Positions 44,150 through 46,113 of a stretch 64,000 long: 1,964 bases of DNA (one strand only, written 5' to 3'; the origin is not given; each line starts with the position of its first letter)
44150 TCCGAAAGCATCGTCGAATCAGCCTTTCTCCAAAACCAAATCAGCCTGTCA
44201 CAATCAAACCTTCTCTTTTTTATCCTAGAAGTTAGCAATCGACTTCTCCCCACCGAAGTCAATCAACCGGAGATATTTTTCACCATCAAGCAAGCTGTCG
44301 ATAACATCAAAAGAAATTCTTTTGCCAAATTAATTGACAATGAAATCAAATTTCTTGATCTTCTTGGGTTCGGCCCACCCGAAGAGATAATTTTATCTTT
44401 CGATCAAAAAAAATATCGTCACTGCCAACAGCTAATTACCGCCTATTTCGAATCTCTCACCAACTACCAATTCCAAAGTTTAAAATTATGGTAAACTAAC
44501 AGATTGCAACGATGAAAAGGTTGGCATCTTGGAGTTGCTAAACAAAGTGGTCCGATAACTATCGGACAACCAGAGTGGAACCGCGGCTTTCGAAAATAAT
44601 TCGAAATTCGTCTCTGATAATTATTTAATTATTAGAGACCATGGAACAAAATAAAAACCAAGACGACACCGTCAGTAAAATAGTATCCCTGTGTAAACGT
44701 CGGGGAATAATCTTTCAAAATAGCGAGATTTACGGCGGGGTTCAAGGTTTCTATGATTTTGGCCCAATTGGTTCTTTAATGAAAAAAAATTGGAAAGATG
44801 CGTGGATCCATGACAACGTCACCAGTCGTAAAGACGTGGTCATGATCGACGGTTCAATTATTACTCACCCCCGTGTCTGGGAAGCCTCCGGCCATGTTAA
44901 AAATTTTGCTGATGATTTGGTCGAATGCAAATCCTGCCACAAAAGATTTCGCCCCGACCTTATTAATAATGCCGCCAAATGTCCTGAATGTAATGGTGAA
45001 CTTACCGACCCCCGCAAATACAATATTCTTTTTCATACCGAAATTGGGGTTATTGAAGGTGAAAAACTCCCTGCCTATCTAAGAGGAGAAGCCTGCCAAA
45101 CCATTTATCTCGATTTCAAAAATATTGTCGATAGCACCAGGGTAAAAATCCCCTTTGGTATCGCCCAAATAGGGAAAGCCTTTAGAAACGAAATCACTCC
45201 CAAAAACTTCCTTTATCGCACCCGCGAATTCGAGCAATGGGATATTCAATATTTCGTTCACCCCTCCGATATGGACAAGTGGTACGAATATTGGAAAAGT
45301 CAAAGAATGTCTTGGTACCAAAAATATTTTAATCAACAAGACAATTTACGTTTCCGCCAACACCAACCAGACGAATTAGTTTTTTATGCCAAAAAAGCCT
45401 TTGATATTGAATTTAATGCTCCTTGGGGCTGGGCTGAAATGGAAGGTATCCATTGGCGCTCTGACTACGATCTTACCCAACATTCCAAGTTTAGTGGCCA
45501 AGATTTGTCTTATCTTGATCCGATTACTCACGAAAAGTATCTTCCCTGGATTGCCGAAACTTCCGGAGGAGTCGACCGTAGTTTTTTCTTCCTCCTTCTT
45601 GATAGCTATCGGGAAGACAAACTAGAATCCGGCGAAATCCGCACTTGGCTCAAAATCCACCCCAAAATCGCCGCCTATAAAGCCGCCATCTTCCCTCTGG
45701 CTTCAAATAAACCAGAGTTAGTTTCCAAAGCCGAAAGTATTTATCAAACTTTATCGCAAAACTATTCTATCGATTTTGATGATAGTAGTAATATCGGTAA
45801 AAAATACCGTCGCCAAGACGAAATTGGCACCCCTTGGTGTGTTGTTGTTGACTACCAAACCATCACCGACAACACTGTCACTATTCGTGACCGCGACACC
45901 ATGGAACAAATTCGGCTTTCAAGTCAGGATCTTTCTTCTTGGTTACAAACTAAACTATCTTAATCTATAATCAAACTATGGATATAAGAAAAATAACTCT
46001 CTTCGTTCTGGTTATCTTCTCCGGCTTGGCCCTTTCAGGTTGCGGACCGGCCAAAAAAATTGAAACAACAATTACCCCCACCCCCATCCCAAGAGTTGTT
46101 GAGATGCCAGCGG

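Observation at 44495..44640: Minimal glycine T-box riboswitch-like leader upstream of glyS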

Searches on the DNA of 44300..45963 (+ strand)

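Call 4: search_rna_families(source=window, start=44300, end=44800, threshold=evalue, max_evalue=10, show_alignments=5)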
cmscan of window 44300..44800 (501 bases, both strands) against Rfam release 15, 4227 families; matches with E-value up to 10: 5.
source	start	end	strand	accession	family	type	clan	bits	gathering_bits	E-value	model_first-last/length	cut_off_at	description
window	44482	44618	+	RF00230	T-box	Cis-reg; leader;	-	30.9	93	3.6e-05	1-219/219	no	T-box leader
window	44381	44438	-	RF02904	AaHKsRNA69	Gene; sRNA;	-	18.7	43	3.4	1-83/83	no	Aggregatibacter sRNA 69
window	44604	44679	+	RF02310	TtnuHACA2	Gene; snRNA; snoRNA; HACA-box;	-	18.1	100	3.6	1-121/121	no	Tetrahymena snoRNA TtnuHACA2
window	44340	44460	-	RF01291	SNORD97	Gene; snRNA; snoRNA; CD-box;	-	14.2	45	10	1-142/142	no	Small nucleolar RNA SNORD97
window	44370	44429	-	RF01646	ceN63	Gene; snRNA; snoRNA; CD-box;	-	13.7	65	9.5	1-69/69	no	Caenorhabditis snoRNA ceN63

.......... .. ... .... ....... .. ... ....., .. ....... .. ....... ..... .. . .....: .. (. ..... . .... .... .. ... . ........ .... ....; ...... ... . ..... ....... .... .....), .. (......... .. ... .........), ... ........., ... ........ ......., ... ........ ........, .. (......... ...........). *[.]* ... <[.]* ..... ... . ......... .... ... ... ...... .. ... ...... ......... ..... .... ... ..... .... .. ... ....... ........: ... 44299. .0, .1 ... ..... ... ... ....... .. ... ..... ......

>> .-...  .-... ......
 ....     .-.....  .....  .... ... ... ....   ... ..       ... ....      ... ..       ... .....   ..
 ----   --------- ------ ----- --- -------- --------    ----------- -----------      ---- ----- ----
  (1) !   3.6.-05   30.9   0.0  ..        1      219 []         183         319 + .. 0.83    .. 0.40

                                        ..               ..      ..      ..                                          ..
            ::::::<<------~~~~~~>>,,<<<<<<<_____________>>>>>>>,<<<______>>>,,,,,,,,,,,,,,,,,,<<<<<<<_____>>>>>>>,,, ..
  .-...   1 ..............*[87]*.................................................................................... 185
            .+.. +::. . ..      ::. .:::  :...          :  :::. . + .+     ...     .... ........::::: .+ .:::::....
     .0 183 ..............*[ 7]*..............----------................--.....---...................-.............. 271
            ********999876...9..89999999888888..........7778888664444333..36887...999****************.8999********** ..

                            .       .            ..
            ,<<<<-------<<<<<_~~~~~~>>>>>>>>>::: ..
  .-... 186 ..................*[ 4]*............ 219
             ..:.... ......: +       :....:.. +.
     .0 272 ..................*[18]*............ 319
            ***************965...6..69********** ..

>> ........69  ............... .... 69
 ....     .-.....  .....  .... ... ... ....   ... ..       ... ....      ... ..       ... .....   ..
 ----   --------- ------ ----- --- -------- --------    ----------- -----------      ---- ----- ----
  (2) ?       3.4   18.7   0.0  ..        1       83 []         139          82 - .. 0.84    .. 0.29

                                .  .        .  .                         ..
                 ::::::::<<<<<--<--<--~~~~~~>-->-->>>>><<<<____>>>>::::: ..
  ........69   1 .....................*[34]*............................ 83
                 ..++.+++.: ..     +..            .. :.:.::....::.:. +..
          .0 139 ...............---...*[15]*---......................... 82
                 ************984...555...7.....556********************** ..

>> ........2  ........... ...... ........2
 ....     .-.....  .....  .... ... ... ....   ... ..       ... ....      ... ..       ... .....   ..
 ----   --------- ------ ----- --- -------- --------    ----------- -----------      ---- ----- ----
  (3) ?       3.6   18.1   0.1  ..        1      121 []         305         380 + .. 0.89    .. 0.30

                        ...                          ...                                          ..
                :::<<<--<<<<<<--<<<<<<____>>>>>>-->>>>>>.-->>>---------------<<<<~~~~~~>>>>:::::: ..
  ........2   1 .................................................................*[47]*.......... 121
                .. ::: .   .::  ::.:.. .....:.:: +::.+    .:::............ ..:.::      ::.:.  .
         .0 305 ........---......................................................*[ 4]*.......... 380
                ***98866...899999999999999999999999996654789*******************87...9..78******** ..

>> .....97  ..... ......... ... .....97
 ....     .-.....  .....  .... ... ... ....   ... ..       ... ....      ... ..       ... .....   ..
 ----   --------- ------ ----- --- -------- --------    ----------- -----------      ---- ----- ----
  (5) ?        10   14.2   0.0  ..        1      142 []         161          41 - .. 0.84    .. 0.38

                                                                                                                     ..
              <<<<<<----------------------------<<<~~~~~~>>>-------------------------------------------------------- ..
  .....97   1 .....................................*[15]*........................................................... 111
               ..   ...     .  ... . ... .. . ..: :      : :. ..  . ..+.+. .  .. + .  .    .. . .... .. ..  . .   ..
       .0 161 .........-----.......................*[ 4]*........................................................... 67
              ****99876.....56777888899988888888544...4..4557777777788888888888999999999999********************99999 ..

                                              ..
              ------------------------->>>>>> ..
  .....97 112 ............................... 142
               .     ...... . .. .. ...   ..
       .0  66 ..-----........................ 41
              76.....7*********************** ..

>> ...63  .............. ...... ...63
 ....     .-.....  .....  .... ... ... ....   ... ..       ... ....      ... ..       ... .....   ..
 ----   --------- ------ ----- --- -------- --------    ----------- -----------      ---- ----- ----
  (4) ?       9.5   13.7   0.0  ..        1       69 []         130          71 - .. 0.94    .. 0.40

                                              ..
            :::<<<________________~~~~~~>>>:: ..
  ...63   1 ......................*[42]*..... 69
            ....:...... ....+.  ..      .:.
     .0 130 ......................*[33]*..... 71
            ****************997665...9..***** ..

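Call 32: search_rna_families(sources=[L046, L047, L048, L049, L059, L001, L003, L005, L006, L008, L009, L011, L013, L017, L018, L019, L024, L038, L053, L057], threshold=gathering)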
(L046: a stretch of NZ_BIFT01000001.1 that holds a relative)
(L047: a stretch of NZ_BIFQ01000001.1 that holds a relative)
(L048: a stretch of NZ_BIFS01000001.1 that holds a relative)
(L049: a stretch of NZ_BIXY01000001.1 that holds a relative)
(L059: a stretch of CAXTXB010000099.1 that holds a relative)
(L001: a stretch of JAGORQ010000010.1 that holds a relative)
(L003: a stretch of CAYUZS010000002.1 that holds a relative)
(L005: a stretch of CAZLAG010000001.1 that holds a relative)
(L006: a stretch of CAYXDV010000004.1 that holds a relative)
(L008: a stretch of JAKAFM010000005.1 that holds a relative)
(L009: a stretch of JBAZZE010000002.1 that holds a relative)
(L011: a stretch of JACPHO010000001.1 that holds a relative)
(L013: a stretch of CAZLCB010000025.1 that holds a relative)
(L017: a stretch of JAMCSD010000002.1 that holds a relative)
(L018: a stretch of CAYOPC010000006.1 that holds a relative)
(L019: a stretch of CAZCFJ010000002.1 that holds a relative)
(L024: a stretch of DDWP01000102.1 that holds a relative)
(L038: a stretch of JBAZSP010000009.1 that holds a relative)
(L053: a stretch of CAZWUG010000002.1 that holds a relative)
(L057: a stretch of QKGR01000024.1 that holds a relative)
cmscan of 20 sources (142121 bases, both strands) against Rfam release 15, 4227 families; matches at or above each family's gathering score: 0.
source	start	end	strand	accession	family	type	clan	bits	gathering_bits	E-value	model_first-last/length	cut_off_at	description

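Call 34: search_rna_families(source=L046, start=2550, end=3050, threshold=evalue, max_evalue=1, show_alignments=1)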
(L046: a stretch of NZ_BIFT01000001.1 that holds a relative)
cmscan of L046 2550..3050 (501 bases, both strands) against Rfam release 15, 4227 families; matches with E-value up to 1: 2.
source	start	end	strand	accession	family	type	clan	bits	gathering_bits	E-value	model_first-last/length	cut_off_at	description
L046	2691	2904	+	RF00230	T-box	Cis-reg; leader;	-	63.8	93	1.2e-13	1-219/219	no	T-box leader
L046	2898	2949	+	RF02401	ClpQY_promoter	Cis-reg;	-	15.7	42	0.55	1-57/57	no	ClpQY promoter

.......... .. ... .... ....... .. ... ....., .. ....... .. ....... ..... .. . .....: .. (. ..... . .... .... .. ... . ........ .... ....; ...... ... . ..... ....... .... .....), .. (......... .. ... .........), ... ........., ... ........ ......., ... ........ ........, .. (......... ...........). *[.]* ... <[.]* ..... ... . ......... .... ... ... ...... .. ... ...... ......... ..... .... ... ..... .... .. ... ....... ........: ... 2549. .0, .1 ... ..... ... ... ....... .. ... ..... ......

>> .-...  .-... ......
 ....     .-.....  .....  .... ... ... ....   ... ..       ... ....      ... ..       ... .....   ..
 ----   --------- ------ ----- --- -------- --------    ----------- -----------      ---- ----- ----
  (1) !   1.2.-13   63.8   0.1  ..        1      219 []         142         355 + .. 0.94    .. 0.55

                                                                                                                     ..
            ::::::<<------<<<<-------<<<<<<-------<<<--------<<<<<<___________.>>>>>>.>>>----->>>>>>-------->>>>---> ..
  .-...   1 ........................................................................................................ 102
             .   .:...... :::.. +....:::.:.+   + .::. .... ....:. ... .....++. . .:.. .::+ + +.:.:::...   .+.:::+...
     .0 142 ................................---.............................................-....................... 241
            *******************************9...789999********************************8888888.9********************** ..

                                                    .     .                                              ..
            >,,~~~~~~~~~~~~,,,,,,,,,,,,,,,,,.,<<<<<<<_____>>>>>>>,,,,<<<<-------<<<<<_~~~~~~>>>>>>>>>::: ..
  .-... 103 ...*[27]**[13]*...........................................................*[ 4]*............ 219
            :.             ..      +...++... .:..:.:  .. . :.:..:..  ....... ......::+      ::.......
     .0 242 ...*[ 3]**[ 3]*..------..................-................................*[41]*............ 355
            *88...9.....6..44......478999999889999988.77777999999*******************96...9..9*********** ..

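Call 35: search_rna_families(source=L001, start=2600, end=3100, threshold=evalue, max_evalue=10, show_alignments=1)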
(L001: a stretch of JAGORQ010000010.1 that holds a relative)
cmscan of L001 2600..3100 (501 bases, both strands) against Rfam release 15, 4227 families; matches with E-value up to 10: 3.
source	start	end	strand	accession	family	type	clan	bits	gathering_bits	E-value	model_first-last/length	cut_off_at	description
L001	2957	3089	-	RF00007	U12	Gene; snRNA; splicing;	CL00006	15.7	53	0.93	1-151/151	no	U12 minor spliceosomal RNA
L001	3039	3079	-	RF00218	SNORD46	Gene; snRNA; snoRNA; CD-box;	CL00061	15.3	40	2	1-104/104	no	Small nucleolar RNA SNORD46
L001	2662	2759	-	RF01761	wcaG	Cis-reg;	-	14.4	42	4.2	1-98/98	no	wcaG RNA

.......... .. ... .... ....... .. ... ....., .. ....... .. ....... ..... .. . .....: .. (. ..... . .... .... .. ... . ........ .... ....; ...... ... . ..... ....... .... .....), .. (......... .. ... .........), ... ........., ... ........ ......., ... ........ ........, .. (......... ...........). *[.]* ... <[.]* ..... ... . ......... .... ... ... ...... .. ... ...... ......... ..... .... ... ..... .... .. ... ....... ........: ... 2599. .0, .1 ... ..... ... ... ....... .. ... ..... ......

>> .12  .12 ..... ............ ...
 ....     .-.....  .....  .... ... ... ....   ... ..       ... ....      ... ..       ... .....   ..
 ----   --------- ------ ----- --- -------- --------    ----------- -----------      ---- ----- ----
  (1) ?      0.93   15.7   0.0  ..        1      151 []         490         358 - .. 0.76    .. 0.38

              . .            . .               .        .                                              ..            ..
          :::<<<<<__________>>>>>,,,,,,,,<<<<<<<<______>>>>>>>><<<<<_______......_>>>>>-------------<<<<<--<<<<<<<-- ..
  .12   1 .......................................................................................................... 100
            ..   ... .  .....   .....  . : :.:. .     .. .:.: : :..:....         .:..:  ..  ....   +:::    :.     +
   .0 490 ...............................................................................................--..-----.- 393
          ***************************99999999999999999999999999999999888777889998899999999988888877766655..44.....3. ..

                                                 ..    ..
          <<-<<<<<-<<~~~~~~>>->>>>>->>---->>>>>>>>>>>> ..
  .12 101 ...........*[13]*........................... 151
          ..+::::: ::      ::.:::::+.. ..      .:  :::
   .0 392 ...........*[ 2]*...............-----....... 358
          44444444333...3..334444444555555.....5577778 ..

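Call 39: build_rna_model(alignment_id=A2, structure=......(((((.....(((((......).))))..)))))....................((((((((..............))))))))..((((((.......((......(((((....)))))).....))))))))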
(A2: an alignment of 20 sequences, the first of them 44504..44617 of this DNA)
Model R1 built from alignment A2 (20 sequences, 140 columns); structure: as given.
model positions 111; base pairs 31; branch points 2; effective number of sequences 3.12; information 0.59 bits per position. Calibrated on 0.2 Mb of random sequence (short: E-values are rough).
structure used (alignment columns):
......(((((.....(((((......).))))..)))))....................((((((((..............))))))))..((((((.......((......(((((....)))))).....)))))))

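Call 40: search_with_rna_model(model_id=R1, sources=[window, L001, L002, L003, L004, L005, L006, L007, L008, L009, L010, L011, L012, L013, L014, L015, L016, L017, L018, L019, L020, L021, L022, L023, L024, L025, L026, L027, L028, L029, L030, L031, L032, L033, L034, L035, L036, L037, L038, L039, L040, L041, L042, L043, L044, L045, L046, L047, L048, L049, L050, L051, L052, L053, L054, L055, L056, L057, L058, L059], max_evalue=1, make_alignment=true)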
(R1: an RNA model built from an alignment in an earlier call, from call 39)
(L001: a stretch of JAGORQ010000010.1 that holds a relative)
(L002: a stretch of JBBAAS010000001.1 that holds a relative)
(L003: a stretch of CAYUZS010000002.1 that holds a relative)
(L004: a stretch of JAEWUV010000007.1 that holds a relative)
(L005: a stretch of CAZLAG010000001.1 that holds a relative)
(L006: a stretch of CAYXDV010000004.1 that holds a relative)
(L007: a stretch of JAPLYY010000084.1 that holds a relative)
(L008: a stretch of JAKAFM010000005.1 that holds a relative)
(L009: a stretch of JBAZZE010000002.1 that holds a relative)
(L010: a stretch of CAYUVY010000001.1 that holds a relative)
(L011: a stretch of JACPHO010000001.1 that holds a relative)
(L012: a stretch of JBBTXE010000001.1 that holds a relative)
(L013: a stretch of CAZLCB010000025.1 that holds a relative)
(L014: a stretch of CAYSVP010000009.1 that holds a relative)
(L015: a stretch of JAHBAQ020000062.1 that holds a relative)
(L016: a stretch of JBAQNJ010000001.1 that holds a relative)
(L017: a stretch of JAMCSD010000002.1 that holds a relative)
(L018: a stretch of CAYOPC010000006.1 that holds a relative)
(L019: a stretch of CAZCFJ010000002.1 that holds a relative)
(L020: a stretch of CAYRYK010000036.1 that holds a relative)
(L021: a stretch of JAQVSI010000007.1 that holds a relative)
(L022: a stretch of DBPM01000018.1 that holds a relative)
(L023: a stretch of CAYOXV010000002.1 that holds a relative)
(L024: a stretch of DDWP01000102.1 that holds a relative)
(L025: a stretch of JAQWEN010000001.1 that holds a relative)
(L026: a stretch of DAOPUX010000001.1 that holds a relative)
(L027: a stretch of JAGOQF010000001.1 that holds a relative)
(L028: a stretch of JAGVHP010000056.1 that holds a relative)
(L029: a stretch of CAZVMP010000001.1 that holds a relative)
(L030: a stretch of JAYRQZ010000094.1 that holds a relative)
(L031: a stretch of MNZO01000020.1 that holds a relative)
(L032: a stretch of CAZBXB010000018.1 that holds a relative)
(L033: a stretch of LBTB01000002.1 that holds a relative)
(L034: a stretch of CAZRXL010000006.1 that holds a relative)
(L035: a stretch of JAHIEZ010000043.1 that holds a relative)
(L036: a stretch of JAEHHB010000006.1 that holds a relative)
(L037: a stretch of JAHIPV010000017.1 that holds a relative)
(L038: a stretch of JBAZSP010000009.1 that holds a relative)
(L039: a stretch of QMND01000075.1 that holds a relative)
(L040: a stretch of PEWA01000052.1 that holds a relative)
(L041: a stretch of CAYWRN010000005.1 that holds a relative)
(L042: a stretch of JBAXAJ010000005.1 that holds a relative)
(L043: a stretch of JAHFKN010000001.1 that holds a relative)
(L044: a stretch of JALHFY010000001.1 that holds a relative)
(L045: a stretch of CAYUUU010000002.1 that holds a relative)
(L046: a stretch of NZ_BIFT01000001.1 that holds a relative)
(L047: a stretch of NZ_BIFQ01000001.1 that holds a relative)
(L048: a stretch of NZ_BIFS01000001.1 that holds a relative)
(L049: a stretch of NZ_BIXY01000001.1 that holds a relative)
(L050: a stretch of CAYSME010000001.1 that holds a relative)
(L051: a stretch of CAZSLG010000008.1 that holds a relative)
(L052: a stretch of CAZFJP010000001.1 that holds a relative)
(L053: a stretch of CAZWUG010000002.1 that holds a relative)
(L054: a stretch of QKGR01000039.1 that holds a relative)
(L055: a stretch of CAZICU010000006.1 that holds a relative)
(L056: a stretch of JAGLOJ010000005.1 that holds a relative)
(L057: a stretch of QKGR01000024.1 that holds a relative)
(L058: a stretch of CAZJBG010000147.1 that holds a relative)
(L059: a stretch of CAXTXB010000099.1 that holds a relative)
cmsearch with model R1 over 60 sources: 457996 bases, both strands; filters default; matches with E-value up to 1: 27.
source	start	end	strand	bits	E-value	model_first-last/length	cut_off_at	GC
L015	2852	2961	+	96.3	7.5e-22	1-111/111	no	0.4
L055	2854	2970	+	94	2.9e-21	1-111/111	no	0.42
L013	2680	2789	+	93.3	4.5e-21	1-111/111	no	0.42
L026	2851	2965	+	92.1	8.9e-21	1-111/111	no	0.37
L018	2849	2964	+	92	9.4e-21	1-111/111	no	0.37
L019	2848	2963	+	90.8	1.9e-20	1-111/111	no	0.43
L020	1570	1685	+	90.4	2.4e-20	1-111/111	no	0.43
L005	2855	2978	+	90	3.1e-20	1-111/111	no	0.36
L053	2847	2965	+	85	5.5e-19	1-111/111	no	0.45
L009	2855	2961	+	77.7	4e-17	1-111/111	no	0.44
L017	2853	2969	+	77.2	5.3e-17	1-111/111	no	0.5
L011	2853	2961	+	76.8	6.7e-17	1-111/111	no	0.44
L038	2868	2974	+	74.3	2.9e-16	1-111/111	no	0.47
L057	2858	2967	+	71.3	1.7e-15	1-111/111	no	0.54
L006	2868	2971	+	69.7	4.2e-15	1-111/111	no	0.43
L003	2835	2954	+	68.2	1e-14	1-111/111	no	0.47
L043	1049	1168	+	68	1.1e-14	1-111/111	no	0.47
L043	866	990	+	48.5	9.6e-10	1-111/111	no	0.44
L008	2871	2958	+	45.4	6.1e-09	1-111/111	no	0.45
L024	2872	2969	+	44.1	1.3e-08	1-111/111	no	0.41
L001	2882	2972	+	42.5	3.2e-08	1-111/111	no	0.44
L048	4740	4836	+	25.5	0.00064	1-111/111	no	0.63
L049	2755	2856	+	24.2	0.0014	1-111/111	no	0.53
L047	2794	2860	+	16.9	0.098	1-111/111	no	0.52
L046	2761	2878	+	16.1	0.16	1-111/111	no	0.56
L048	2760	2860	+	14.7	0.35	1-111/111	no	0.52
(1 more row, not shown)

Alignment A3: 27 matches aligned to the model, 153 columns, each read 5' to 3' on its own strand. Consensus structure (alignment columns), stored with it:
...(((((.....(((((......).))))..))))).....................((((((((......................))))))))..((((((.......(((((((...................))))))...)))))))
